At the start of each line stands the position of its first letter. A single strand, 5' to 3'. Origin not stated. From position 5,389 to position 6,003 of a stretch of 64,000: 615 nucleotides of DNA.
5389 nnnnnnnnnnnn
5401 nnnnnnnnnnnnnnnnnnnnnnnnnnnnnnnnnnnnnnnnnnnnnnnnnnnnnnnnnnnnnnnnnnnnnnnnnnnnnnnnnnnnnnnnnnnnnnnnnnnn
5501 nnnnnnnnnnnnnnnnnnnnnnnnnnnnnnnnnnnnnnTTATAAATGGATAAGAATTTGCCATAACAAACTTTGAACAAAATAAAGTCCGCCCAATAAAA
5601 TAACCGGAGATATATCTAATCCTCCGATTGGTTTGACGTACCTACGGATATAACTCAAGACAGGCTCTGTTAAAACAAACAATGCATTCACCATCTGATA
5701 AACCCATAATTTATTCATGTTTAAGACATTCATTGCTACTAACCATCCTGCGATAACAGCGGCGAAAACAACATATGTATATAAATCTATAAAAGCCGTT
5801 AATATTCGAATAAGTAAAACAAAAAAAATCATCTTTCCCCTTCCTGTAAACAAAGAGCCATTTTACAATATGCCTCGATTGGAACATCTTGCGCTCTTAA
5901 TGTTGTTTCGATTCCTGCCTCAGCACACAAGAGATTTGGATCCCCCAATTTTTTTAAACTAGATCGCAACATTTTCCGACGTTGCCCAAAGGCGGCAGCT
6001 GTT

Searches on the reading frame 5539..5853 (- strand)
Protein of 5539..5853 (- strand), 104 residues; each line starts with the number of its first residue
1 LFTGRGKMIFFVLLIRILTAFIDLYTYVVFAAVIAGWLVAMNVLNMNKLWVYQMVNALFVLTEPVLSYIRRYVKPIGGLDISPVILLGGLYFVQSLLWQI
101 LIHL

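Call 73: search_protein_families(library=pfam, proteins=[window:5539-5853:-], max_evalue=0.00001)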
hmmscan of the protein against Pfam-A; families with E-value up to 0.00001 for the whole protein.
window:5539-5853:- (104 aa): 1 family
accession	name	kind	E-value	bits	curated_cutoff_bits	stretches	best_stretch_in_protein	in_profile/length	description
PF02325.22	YGGT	-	5.9e-15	55.9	27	1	21-97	3-70/70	YGGT family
